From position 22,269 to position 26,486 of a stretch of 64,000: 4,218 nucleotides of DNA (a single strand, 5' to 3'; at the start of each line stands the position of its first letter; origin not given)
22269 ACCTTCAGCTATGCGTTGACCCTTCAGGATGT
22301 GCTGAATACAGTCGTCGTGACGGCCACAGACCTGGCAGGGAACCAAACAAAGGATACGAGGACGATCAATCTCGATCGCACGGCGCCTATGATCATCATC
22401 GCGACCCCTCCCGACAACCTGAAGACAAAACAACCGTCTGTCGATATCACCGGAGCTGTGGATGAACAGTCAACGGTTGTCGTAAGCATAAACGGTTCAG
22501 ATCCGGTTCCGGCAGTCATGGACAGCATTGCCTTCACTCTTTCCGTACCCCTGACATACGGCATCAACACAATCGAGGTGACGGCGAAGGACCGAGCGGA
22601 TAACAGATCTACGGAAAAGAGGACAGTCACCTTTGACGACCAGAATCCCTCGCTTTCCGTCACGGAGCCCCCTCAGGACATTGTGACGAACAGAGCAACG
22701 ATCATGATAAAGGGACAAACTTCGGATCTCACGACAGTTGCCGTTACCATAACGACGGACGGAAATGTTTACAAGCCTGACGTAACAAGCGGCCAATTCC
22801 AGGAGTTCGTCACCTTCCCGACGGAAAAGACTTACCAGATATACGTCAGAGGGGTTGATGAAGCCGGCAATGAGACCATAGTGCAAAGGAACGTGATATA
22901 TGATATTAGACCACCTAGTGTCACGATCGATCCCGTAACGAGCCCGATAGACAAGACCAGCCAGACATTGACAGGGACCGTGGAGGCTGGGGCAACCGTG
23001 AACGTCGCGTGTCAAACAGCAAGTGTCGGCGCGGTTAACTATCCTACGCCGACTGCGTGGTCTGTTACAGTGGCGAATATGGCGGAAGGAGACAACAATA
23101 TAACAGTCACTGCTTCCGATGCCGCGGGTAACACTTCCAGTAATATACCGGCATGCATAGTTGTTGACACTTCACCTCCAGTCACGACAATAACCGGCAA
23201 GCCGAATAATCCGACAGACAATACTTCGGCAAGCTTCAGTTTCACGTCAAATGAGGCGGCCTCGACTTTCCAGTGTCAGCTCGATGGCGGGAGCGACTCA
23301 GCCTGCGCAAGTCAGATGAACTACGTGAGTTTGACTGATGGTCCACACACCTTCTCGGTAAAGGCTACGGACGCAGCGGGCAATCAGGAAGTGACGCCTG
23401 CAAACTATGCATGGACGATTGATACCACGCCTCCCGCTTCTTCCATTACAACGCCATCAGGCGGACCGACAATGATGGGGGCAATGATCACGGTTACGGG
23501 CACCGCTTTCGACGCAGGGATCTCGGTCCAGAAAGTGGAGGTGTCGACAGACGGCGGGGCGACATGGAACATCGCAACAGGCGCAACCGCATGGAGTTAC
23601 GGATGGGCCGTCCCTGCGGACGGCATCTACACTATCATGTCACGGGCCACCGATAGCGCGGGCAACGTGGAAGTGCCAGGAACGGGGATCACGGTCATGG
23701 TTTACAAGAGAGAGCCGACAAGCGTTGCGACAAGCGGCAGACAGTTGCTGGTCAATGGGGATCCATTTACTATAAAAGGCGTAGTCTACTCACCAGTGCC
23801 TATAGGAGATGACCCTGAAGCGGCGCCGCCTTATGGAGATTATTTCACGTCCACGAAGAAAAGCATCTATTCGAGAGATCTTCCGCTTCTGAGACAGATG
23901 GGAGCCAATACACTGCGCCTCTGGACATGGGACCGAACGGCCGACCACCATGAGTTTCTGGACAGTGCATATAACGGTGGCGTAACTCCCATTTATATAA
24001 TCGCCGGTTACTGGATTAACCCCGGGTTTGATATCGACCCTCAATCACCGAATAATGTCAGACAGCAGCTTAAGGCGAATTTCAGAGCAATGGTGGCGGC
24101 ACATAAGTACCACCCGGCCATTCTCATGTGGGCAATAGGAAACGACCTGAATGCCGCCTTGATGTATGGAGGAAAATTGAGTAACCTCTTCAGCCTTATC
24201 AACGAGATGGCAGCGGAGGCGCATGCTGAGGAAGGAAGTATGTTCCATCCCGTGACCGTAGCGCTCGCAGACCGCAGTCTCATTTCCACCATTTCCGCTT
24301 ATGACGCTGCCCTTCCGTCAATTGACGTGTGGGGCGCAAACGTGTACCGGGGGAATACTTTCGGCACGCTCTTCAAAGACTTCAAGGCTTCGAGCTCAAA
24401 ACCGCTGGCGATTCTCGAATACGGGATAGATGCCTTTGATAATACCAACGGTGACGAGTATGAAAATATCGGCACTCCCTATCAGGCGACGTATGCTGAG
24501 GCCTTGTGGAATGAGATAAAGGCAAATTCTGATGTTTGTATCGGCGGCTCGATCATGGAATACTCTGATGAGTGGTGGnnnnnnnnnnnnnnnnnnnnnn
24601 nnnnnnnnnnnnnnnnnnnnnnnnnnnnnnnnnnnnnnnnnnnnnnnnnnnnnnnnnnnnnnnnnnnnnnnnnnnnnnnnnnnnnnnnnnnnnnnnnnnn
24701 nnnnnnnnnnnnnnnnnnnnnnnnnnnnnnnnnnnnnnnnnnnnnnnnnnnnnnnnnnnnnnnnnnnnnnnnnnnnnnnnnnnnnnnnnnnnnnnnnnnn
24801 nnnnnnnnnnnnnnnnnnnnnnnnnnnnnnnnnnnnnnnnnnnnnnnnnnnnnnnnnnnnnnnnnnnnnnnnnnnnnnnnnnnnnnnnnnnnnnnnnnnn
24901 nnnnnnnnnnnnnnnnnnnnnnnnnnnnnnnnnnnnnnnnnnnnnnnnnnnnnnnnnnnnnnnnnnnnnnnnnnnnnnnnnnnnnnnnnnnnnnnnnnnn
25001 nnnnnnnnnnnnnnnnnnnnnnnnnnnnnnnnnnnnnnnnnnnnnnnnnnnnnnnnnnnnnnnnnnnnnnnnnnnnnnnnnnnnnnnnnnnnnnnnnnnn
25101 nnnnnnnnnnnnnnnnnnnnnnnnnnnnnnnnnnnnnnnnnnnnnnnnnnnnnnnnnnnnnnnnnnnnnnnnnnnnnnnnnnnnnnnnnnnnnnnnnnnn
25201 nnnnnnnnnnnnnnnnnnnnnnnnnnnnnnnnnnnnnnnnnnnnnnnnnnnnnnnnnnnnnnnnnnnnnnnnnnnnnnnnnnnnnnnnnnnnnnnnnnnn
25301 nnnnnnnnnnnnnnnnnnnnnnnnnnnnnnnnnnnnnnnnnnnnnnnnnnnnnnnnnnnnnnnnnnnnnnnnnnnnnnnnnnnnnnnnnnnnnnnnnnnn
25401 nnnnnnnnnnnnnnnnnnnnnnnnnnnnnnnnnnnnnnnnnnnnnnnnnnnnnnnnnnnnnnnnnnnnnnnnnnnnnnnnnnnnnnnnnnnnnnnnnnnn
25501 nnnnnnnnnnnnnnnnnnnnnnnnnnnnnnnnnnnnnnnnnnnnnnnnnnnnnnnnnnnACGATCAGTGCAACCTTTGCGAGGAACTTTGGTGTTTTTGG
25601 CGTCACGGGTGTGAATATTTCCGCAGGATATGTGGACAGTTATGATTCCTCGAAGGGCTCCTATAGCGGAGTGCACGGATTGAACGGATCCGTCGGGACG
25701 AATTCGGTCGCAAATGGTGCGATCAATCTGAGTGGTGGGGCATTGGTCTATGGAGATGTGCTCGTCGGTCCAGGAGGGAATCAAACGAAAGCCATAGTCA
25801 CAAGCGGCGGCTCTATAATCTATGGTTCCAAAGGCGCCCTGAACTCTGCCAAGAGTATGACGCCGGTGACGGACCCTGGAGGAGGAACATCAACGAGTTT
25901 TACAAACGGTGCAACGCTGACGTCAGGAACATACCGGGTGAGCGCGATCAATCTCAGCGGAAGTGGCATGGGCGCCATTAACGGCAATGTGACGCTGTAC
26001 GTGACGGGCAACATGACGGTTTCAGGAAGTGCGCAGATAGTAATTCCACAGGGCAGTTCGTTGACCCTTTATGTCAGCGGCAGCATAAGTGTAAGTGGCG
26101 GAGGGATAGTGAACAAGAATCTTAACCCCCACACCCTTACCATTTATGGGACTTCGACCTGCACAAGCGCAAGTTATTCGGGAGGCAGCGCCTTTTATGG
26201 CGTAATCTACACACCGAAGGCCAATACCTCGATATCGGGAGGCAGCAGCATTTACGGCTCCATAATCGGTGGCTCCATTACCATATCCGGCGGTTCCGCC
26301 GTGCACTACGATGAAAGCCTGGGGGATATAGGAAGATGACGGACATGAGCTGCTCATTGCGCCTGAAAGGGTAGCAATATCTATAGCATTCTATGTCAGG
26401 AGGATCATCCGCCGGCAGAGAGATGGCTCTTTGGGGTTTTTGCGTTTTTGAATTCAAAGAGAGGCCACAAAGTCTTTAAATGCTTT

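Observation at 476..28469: Exported-enzyme plus giant-protein operon placed tail-to-tail with a sigma-54 pilin operon: candidate pilus-linked attachment/attack module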

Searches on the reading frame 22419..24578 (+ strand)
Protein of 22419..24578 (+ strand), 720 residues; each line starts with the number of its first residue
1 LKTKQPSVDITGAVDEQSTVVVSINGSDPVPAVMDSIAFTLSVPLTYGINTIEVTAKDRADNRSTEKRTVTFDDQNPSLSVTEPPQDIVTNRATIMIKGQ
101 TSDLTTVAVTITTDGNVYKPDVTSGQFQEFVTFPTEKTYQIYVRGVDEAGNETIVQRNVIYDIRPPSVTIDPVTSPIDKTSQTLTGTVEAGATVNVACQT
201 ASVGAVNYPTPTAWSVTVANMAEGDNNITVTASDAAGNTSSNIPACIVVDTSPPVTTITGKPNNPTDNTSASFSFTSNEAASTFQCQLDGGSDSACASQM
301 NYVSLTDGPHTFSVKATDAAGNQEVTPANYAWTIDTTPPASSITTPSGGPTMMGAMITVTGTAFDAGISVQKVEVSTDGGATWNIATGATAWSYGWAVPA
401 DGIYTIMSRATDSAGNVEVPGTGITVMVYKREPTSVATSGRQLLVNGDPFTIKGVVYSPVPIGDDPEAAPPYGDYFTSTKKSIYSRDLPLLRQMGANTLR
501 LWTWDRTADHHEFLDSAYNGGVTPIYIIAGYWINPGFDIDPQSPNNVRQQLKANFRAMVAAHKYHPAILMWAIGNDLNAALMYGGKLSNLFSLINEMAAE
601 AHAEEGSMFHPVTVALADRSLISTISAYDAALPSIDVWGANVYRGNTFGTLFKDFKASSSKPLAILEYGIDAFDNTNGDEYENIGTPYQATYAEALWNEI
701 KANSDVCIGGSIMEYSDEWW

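Call 21: search_protein_families(library=pfam, proteins=[window:22419-24578:+], max_evalue=0.001)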
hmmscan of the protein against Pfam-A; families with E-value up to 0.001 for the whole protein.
window:22419-24578:+ (720 aa): 9 families
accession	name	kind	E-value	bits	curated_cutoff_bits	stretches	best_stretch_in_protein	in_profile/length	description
PF09136.16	Glucodextran_B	-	9e-25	86.9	27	3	2-73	13-82/83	Glucodextranase, domain B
PF19077.6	Big_13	-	2.8e-24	86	27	3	179-251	26-102/102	Bacterial Ig-like domain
PF17936.7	Big_6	-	5.3e-08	33.4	27.6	1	172-242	5-76/83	Bacterial Ig domain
PF13750.12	Big_3_3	-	5.3e-07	29.9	27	0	300-357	7-62/157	Bacterial Ig-like domain (group 3)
PF03198.20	Glyco_hydro_72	-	1.8e-06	27.9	25.9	1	439-577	15-146/314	Glucanosyltransferase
PF02836.23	Glyco_hydro_2_C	-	1.9e-06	27.7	21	1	542-717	101-263/302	Glycosyl hydrolases family 2, TIM barrel domain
PF12245.14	Big_3_2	-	2.1e-05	25.2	23.3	0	297-330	85-117/122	Bacterial Ig-like domain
PF07495.19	Y_Y_Y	-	0.0001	22.6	26.6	0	44-72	34-62/65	Y_Y_Y domain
PF03404.22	Mo-co_dimer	-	0.00027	21.4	22.7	0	340-387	10-62/138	Mo-co oxidoreductase dimerisation domain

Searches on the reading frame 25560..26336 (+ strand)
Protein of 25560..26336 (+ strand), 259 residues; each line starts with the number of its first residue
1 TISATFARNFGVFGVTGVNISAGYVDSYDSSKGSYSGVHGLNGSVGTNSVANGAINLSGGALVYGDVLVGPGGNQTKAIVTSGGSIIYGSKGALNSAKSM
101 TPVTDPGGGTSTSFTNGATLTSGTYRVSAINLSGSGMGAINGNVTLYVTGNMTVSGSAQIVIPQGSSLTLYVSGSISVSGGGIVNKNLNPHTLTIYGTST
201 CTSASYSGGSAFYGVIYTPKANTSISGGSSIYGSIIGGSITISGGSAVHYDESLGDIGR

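Call 28: find_related_loci(query=A1, collection=genome_contigs, flank=10000)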
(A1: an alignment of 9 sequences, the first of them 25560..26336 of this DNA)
Query A1 (259 aa) in genome_contigs; peptide patterns used: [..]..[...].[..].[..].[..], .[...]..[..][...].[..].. (x = any residue, [..] = any of these).
14 stretches matched a pattern; 2 encode a relative of the query (tblastn E <= 1e-3); 2 distinct loci.
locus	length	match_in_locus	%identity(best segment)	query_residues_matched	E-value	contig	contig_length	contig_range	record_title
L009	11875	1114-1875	61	6-259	2e-94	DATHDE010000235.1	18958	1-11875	MAG TPA_asm: Nitrospirota bacterium isolate SMAG_U12385 k141_692539, whole genome shotgun sequence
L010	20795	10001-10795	67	1-259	2e-108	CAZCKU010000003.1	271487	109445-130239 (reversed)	MAG TPA_asm: uncultured Thermodesulfovibrio sp. isolate binchicken_co269_38 genome assembly, contig: NODE_26_length_2714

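Call 30: find_related_loci(query=A1, collection=metagenome_contigs, flank=10000)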
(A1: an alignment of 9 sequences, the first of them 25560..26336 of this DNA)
Query A1 (259 aa) in metagenome_contigs; peptide patterns used: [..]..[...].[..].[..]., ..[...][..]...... (x = any residue, [..] = any of these).
123 stretches matched a pattern; 24 encode a relative of the query (tblastn E <= 1e-3); 24 distinct loci.
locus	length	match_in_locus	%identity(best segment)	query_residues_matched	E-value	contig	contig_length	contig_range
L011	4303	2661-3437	81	1-258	2e-128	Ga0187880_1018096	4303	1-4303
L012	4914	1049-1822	87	1-258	9e-121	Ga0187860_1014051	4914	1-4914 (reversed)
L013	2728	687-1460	87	1-258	1e-124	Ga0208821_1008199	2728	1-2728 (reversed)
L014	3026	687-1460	87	1-258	1e-123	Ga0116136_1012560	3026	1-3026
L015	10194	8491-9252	68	6-259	4e-107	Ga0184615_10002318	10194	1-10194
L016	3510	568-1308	69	8-254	1e-102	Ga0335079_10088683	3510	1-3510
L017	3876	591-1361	67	2-253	2e-100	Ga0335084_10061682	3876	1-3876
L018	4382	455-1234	63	1-256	2e-96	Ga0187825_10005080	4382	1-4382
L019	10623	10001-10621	69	6-212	3e-86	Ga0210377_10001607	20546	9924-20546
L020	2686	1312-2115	50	2-258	3e-73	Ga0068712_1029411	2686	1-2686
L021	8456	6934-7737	50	2-258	3e-72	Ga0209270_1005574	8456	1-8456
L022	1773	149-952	50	2-258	1e-74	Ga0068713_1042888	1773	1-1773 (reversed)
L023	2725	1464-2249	36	2-255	8e-50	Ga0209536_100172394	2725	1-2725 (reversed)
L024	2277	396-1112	34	23-254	2e-42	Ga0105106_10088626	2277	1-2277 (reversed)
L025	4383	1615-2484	35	1-255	5e-37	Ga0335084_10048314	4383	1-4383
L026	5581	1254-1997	39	23-255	1e-36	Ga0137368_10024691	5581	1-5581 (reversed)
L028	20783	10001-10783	29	2-257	2e-26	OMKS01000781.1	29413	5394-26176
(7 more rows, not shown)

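Call 57: search_protein_families(library=pfam, proteins=[L028:9599-10834:+, L026:723-2039:+, L026:2402-3799:+, L021:3006-4373:+, L021:6232-7779:+, L028:8428-9048:+, L028:9052-9588:+, L010:4760-10795:+], max_evalue=0.001)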
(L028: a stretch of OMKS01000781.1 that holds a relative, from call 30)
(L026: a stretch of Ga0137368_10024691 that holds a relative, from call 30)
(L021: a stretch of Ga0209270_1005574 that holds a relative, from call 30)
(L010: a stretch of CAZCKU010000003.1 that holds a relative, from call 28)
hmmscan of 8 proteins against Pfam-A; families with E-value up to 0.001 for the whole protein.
L028:9599-10834:+ (412 aa): 2 families
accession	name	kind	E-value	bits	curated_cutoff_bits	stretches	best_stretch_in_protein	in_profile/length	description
PF23981.1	DUF7305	-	4.2e-25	89.2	27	1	269-394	57-184/185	Domain of unknown function (DUF7305)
PF20597.4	pAdhesive_15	-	8.9e-06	26.2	23.8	1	184-385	62-251/254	Putative Ice-binding-like adhesive domain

L026:723-2039:+ (439 aa): 1 family
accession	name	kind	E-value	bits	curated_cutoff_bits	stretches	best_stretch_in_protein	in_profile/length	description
PF23981.1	DUF7305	-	3.1e-18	66.8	27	1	311-425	69-183/185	Domain of unknown function (DUF7305)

L026:2402-3799:+ (466 aa): 1 family
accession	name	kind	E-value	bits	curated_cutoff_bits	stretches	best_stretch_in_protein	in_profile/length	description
PF23981.1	DUF7305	-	9.5e-16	58.7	27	1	339-452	70-183/185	Domain of unknown function (DUF7305)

L021:3006-4373:+ (456 aa): 1 family
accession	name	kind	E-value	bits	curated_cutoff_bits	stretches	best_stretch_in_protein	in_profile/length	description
PF14341.11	PilX_N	-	8.9e-10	38.9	25.5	1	29-77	2-50/51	PilX N-terminal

L021:6232-7779:+ (516 aa): 3 families
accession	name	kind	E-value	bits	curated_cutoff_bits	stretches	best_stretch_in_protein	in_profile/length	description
PF23981.1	DUF7305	-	2.6e-27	96.4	27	1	361-500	43-184/185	Domain of unknown function (DUF7305)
PF14341.11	PilX_N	-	4.5e-09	36.6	25.5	1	101-151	1-51/51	PilX N-terminal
PF20597.4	pAdhesive_15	-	0.00057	20.3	23.8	1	272-494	55-254/254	Putative Ice-binding-like adhesive domain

L028:8428-9048:+ (207 aa): 1 family
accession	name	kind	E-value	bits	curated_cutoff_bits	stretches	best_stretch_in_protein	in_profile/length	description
PF07963.17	N_methyl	-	2.4e-05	24.2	21.2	1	54-76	4-26/27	Prokaryotic N-terminal methylation motif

L028:9052-9588:+ (179 aa): 1 family
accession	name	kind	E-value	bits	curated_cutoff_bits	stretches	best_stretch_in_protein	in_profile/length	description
PF07963.17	N_methyl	-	6.1e-05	22.9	21.2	1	11-34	3-26/27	Prokaryotic N-terminal methylation motif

L010:4760-10795:+ (2012 aa): 18 families
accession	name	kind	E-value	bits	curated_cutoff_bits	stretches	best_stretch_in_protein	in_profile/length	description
PF09136.16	Glucodextran_B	-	9e-40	134.9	27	3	609-691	1-81/83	Glucodextranase, domain B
PF23981.1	DUF7305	-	3.2e-23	83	27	1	1870-2009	43-184/185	Domain of unknown function (DUF7305)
PF19077.6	Big_13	-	6.7e-22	78.3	27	1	803-871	31-102/102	Bacterial Ig-like domain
PF17210.9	SdrD_B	-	1.5e-16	61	29.7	2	1610-1687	19-100/112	SdrD B-like domain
PF13620.12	CarboxypepD_reg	-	1.7e-15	57.6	32.3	2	1521-1597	1-80/82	Carboxypeptidase regulatory-like domain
PF13715.12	CarbopepD_reg_2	-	1.4e-13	51.1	32.2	2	1522-1593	1-71/88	CarboxypepD_reg-like domain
PF22544.2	HYDIN_VesB_CFA65-like_Ig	-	1.8e-10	41.3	25.5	1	1412-1512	1-95/100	HYDIN/CFA65/VesB-like, Ig-like domain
PF17802.7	SpaA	-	4.1e-10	40.1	23.1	1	1528-1590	11-80/91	Prealbumin-like fold domain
PF09430.16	EMC7_beta-sandw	-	3.3e-09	37.4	26.6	0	1616-1667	8-60/122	ER membrane protein complex subunit 7, beta-sandwich domain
PF15780.11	ASH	-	9.6e-08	32.6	27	1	1417-1505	6-93/98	Abnormal spindle-like microcephaly-assoc'd, ASPM-SPD-2-Hydin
PF13750.12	Big_3_3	-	2.4e-07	31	27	0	922-980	9-71/157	Bacterial Ig-like domain (group 3)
PF22073.2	Cep192_D4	-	5e-07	30.3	35.5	1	1412-1514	2-107/112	Cep192 domain 4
PF02836.23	Glyco_hydro_2_C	-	9.2e-07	28.7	21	1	1102-1338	36-265/302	Glycosyl hydrolases family 2, TIM barrel domain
PF03198.20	Glyco_hydro_72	-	0.00018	21.3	25.9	1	1056-1218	12-168/314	Glucanosyltransferase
PF23193.1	NOMO_3rd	-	0.00021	21.8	27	0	1545-1573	59-87/120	NOMO third transthyretin-like domain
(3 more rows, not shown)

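Call 73: predict_structure(alignment_id=A5)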
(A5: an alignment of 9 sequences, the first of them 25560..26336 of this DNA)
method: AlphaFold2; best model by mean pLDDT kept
length: 259 residues; sequences in the alignment: 9
mean_pLDDT: 92.7   pTM: 0.90
mean pLDDT of the five models: 92.7, 91.1, 89.2, 80.1, 77.3
residues with pLDDT >= 90: 223; 70-90: 27; 50-70: 3; < 50: 6
segments of 3 or more residues with pLDDT < 50: 1-6
pLDDT, mean of each block of 10 residues (from residue 1): 55 97 95 92 96 97 97 96 97 92 86 96 97 95 97 95 97 95 93 95 91 95 93 97 94 79
secondary structure, 60 per line:
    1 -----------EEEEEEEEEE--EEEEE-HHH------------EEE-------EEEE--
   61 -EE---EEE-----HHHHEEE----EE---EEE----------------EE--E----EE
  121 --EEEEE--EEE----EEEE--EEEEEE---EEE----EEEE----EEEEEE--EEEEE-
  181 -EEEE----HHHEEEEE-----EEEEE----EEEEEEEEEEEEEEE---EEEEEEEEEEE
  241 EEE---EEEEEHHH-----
elements in order: E12-21 E24-28 E45-47 E55-58 E67-69 H75-78 E79-81 E91-93 E123-127 E130-132 E137-140 E143-148 E152-154 E159-162 E167-172 E175-179 E182-185 E193-197 E203-207 E212-226 E230-243 E247-251

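Call 76: fold_search(model_id=the predicted structure, library=pdb)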
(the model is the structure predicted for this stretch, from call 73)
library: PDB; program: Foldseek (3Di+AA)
matches with E <= 10: 85; with E <= 0.001: 1
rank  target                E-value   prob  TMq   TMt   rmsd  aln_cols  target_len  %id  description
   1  7bwx_A                1.2e-04  1.00  0.36  0.45  10.4       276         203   16  Crystal structure of ice-binding protein from an Antarctic ascomycete, Antarctomyces psychrotrophicus. (released 2020-05-27)
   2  7bwy_A                1.3e-03  1.00  0.33  0.41  11.5       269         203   17  Crystal structure of ice-binding protein from an Antarctic ascomycete, Antarctomyces psychrotrophicus. (released 2020-05-27)
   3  9lhr_A                1.3e-03  1.00  0.40  0.46  10.6       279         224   15  Crystal structure of Ice binding protein from Candidatus Cryosericum odellii SMC5 (released 2025-09-03)
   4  4nu2                  1.5e-03  1.00  0.34  0.39  11.2       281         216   14  Crystal structure of an ice-binding protein (FfIBP) from the Antarctic bacterium, Flavobacterium frigoris PS1 (released 2014-04-16)
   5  6bg8_A                1.6e-03  0.99  0.37  0.39  10.0       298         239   14  Shewanella frigidimarina ice-binding protein_1 DUF3494 Domain (released 2018-03-07)
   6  6a8k                  2.5e-03  1.00  0.43  0.45   8.1       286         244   15  Crystal structure of Ice-binding Protein from a Sea-Ice Microalga (released 2018-11-07)
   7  9lhr_B                2.8e-03  1.00  0.41  0.46   8.8       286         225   14  Crystal structure of Ice binding protein from Candidatus Cryosericum odellii SMC5 (released 2025-09-03)
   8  4nuh                  4.3e-03  1.00  0.42  0.49   9.5       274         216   15  Crystal structure of mLeIBP, a capping head region swapped mutant of ice-binding protein (released 2014-04-16)
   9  3wp9                  4.6e-03  1.00  0.40  0.45   9.2       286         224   14  Crystal structure of antifreeze protein from an Antarctic sea ice bacterium Colwellia sp. (released 2014-07-02)
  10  3uyu_A                4.8e-03  0.98  0.33  0.37  11.3       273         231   14  Structural basis for the antifreeze activity of an ice-binding protein (LeIBP) from Arctic yeast (released 2012-02-15)
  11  3vn3_A                5.1e-03  0.98  0.35  0.40  10.0       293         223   13  Fungal antifreeze protein exerts hyperactivity by constructing an inequable beta-helix (released 2012-06-06)
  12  5uyt_A                5.3e-03  0.44  0.23  0.15  18.7       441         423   11  Crystal structure of ice binding protein from an Antarctic bacterium Flavobacteriaceae (released 2017-10-25)
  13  6eio                  5.9e-03  0.92  0.32  0.36  10.4       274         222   16  Crystal structure of an ice binding protein from an Antarctic Biological Consortium (released 2018-03-28)
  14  5b5h                  6.8e-03  1.00  0.44  0.50   8.7       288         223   14  Hydrophobic ice-binding site confer hyperactivity on antifreeze protein from a snow mold fungus (released 2016-09-28)
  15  4nu3_B                6.8e-03  0.98  0.37  0.41   9.0       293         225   15  Crystal structure of mFfIBP, a capping head region swapped mutant of ice-binding protein (released 2014-04-16)
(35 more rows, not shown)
